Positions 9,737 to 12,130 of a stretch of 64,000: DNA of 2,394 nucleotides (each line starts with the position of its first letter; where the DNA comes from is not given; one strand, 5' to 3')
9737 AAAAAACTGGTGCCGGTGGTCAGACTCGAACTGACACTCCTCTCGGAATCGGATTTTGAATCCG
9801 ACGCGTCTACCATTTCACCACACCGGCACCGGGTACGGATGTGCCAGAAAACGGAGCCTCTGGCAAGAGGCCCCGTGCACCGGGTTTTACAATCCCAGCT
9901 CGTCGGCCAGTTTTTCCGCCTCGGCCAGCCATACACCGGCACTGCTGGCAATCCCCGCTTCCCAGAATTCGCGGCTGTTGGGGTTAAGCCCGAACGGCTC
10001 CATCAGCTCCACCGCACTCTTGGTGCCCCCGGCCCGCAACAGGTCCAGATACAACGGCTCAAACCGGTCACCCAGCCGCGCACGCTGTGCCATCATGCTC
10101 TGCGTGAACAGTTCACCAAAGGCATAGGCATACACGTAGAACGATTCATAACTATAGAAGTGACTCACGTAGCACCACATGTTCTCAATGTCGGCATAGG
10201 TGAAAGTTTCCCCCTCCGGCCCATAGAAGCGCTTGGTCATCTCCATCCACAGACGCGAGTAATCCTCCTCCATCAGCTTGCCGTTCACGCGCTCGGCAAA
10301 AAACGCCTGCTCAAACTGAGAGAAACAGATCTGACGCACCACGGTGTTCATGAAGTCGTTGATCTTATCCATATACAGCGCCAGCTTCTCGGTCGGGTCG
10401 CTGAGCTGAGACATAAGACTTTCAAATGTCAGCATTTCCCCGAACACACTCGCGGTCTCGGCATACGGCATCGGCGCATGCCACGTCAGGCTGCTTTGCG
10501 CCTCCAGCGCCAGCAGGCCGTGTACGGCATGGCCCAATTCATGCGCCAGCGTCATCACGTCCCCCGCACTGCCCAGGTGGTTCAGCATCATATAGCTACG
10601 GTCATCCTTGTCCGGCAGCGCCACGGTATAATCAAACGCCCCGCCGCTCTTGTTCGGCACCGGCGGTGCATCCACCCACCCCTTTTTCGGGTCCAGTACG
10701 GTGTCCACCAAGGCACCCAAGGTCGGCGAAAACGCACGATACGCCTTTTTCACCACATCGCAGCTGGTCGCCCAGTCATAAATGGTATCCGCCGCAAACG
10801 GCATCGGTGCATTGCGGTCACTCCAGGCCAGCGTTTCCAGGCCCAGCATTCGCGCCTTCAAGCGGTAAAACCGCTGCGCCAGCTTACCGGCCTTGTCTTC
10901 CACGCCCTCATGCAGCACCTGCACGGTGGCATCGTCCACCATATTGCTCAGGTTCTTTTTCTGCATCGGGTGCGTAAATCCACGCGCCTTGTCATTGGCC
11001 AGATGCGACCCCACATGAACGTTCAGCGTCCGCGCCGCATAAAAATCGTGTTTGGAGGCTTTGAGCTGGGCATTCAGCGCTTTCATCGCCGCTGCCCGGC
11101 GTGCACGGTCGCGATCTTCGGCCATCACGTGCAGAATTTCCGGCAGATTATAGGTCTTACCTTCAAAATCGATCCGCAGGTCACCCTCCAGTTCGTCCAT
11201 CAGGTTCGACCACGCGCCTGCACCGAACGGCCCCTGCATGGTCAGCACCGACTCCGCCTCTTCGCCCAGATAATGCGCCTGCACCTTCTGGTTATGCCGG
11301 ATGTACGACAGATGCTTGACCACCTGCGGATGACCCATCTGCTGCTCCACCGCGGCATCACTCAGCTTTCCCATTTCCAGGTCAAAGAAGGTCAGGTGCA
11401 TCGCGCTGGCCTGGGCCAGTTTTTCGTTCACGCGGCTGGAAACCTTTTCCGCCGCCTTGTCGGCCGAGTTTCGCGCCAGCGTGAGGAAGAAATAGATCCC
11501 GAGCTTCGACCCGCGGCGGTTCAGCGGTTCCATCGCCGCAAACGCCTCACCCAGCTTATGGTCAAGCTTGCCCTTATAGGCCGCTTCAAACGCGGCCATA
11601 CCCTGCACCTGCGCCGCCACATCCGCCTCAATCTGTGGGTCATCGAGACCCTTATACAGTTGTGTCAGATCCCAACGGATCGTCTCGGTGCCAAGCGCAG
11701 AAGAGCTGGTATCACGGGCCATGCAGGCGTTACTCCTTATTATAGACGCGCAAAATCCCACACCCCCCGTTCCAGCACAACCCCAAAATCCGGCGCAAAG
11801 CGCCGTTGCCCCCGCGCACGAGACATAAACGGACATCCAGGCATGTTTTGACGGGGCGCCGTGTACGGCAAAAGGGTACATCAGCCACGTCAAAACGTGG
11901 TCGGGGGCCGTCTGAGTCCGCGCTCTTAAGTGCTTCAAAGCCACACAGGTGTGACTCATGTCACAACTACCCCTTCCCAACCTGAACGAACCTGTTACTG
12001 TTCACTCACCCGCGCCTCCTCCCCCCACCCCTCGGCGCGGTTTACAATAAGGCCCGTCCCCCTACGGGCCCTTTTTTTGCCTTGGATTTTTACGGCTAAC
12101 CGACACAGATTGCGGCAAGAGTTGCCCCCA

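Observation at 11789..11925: Family of ~130-nt nested-hairpin intergenic repeats with compensatory stem changes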

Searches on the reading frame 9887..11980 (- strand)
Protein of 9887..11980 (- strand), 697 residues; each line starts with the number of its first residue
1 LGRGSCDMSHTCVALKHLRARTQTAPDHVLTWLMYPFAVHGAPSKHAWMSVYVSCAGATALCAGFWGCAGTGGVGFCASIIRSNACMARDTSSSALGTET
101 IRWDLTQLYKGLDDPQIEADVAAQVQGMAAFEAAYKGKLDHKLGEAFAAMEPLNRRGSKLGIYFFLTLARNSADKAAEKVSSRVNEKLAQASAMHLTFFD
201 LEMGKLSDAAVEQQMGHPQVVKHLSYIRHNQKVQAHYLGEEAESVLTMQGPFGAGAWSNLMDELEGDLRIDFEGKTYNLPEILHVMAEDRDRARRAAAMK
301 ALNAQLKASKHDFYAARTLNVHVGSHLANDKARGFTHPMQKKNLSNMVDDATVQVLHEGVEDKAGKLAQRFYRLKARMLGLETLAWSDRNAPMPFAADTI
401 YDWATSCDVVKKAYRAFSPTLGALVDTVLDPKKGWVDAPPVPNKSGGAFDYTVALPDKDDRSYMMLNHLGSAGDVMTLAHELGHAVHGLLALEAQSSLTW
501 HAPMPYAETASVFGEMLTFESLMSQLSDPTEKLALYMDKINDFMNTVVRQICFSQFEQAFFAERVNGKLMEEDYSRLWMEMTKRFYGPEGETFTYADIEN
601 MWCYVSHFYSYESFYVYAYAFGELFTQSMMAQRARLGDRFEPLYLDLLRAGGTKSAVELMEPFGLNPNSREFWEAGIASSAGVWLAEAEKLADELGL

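Call 15: search_protein_families(library=pfam, proteins=[window:9887-11980:-])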
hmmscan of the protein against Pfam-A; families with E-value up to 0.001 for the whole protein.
window:9887-11980:- (697 aa): 2 families
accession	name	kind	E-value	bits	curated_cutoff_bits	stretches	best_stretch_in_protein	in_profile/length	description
PF01432.26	Peptidase_M3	-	5.5e-38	131.9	27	1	432-677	185-455/457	Peptidase family M3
PF08439.15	Peptidase_M3_N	-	6.6e-06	26.7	25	1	202-269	1-69/70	Oligopeptidase F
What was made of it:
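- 11816..11923 (+): Copy A: long imperfect hairpin with its apex at 11861-11881. It lies between pepF (minus strand, probable start about 11723) and hslO (ATG at 11958). Neighbouring genes were named by Pfam (call 15).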
